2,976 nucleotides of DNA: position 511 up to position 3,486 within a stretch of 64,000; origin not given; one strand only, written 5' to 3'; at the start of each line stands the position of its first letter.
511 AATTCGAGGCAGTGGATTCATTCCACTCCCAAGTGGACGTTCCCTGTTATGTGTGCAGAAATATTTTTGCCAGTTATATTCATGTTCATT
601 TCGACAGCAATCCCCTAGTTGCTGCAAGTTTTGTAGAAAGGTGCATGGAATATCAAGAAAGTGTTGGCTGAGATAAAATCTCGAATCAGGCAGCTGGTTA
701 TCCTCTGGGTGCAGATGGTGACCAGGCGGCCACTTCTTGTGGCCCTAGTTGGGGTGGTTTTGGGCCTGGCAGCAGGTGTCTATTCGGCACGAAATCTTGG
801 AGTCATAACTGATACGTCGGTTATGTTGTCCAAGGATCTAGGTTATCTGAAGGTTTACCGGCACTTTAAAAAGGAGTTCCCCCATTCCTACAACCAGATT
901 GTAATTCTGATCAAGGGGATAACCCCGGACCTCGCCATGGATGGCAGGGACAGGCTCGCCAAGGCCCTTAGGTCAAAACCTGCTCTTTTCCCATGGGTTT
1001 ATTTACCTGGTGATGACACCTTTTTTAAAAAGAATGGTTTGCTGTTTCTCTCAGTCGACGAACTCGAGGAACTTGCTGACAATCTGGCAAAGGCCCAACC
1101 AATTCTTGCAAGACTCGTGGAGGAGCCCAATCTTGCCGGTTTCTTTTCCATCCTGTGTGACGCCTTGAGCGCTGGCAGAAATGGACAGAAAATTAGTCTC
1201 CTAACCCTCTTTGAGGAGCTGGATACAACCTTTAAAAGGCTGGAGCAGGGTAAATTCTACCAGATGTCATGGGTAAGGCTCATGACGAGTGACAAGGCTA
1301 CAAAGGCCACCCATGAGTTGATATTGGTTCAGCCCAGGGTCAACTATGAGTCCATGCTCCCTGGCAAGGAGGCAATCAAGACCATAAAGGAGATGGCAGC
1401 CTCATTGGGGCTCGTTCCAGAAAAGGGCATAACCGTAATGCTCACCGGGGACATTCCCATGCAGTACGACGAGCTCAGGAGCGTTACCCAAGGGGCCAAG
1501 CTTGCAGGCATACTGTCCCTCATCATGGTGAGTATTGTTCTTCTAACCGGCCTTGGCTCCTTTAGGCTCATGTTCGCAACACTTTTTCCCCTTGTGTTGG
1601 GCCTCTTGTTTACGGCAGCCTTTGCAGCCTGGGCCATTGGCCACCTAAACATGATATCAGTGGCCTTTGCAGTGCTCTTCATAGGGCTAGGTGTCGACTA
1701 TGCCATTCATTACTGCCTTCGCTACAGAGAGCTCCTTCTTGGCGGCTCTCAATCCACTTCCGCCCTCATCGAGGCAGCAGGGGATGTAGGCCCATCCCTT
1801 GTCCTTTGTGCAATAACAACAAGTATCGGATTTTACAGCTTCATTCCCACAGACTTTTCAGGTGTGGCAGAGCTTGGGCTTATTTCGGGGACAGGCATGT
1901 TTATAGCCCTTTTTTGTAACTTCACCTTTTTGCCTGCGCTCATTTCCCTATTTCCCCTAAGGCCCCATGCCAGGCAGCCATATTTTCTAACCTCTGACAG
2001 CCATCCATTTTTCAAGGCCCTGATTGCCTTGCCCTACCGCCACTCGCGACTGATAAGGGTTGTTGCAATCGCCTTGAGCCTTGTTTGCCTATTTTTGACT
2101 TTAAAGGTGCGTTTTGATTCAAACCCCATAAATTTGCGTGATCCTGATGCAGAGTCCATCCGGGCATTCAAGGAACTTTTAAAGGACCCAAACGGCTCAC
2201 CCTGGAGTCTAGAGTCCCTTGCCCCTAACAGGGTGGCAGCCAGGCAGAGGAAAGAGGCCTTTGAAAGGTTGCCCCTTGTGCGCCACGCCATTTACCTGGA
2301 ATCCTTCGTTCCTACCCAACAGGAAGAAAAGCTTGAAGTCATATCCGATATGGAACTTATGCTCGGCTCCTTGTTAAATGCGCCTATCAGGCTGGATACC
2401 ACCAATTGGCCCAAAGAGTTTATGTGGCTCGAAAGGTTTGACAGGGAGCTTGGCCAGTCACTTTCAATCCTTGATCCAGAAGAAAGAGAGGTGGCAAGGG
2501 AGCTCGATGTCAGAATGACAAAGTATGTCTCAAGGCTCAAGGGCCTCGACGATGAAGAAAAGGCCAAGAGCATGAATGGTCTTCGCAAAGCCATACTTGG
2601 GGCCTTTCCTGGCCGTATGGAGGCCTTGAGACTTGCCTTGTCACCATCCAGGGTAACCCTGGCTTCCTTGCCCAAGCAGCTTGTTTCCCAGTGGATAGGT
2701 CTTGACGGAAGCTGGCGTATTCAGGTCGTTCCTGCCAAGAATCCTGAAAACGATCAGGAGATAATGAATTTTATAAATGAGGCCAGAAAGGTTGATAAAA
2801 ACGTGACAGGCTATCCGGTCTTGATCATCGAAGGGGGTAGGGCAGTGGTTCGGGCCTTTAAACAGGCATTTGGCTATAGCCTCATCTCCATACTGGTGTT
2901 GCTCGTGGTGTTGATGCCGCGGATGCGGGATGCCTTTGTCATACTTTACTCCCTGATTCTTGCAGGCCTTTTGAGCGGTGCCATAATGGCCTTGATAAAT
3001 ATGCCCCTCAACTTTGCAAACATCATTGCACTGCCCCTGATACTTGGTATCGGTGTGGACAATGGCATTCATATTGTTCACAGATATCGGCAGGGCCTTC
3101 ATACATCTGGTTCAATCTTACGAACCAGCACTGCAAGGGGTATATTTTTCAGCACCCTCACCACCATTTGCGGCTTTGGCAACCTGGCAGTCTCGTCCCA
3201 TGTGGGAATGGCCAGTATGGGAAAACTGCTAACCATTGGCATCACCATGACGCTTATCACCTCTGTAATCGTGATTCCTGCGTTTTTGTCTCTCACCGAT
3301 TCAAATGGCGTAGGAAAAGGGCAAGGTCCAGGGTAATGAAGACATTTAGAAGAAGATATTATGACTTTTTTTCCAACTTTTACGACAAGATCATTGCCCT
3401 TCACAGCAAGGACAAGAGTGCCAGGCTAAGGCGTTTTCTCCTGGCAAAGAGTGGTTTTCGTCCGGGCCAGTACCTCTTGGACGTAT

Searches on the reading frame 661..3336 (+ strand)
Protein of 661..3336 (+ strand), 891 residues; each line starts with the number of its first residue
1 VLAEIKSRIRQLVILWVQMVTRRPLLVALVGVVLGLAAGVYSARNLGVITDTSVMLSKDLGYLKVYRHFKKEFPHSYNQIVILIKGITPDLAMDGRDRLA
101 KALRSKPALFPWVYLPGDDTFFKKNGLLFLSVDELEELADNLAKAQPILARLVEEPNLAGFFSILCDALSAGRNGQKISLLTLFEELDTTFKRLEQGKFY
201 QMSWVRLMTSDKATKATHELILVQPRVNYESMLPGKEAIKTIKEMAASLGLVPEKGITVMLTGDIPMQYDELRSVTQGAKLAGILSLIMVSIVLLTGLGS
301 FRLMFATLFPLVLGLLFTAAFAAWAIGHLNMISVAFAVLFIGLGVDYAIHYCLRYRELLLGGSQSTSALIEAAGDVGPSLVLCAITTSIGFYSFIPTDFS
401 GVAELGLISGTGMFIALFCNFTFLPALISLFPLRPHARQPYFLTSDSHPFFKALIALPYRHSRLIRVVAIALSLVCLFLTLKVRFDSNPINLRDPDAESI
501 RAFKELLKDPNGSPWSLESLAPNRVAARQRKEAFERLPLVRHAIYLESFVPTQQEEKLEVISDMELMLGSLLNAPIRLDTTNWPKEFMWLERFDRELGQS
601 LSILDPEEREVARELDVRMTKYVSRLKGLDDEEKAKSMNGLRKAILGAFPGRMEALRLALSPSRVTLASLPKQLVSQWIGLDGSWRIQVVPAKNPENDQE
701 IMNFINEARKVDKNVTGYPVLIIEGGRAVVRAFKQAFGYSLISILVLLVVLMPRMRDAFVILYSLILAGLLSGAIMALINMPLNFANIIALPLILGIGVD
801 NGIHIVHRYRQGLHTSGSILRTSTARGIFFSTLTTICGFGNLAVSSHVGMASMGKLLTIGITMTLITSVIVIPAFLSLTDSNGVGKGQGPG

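Call 61: search_protein_families(library=pfam, proteins=[window:661-3336:+], max_evalue=0.000001)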
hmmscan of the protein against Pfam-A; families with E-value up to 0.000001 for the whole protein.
window:661-3336:+ (891 aa): 1 family
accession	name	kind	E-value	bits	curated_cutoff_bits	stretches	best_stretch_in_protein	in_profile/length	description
PF03176.21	MMPL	-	1.1e-31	110.4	20.5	2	235-431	103-302/333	MMPL family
